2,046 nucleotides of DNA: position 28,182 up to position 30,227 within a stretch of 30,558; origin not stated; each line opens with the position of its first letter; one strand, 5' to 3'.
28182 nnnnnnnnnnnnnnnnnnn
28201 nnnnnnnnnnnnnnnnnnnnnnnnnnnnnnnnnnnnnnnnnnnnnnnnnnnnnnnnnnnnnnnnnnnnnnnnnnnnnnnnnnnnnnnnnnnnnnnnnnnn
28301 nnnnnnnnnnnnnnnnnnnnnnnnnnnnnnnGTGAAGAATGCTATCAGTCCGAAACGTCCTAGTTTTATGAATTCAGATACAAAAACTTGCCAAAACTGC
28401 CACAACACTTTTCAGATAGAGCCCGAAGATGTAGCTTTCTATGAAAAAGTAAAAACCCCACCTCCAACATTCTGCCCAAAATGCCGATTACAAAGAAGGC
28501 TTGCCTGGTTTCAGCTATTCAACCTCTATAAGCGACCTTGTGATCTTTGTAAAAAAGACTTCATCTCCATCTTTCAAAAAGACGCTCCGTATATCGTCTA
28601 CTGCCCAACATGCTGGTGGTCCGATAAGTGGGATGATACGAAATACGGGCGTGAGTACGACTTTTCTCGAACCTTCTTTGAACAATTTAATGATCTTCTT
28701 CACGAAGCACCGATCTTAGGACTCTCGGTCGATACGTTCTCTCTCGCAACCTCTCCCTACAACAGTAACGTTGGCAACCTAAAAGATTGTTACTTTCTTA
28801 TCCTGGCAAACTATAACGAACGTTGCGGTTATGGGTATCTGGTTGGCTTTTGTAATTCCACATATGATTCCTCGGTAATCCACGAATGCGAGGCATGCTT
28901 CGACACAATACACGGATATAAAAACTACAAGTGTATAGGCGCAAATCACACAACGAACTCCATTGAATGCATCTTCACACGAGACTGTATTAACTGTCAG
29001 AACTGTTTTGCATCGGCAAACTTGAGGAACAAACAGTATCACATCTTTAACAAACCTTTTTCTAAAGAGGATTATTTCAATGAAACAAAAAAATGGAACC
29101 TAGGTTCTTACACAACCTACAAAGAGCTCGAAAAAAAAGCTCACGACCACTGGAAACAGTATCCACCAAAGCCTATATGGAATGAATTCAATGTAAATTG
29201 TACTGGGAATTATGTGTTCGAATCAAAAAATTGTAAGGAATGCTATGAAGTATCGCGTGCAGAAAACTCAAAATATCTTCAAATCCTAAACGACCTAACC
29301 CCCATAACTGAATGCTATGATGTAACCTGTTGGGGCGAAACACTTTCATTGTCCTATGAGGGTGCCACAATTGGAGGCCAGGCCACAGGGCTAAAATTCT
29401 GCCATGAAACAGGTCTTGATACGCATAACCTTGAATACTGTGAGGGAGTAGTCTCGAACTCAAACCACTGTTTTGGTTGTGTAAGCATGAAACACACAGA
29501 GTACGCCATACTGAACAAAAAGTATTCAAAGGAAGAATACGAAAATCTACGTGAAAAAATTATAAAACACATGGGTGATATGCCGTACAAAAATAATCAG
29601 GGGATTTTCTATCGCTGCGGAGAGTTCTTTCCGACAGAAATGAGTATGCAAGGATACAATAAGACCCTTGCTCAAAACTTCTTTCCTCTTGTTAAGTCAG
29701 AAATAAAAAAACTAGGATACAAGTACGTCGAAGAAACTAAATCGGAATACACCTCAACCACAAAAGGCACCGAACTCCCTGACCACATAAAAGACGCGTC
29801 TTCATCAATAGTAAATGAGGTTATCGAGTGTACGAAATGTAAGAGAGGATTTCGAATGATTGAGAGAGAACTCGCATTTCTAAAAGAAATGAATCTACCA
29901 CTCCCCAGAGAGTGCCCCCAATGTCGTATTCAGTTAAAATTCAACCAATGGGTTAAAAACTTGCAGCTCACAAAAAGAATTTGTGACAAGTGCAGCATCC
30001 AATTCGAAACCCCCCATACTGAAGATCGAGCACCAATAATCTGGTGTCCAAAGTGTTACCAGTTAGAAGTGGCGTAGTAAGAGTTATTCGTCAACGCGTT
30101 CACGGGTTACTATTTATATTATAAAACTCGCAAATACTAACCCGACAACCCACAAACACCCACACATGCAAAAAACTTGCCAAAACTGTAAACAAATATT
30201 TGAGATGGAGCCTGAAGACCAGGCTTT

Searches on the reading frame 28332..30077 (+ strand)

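Call 4: search_protein_families(library=pfam, proteins=[window:28332-30077:+], max_evalue=1)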
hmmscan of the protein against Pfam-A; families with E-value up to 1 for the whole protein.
window:28332-30077:+ (581 aa): 1 family
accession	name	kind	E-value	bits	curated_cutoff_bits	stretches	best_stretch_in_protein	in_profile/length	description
PF09606.15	Med15_N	-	0.034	14.3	24.1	1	389-423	36-70/72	ARC105/Med15 mediator subunit N-terminal KIX domain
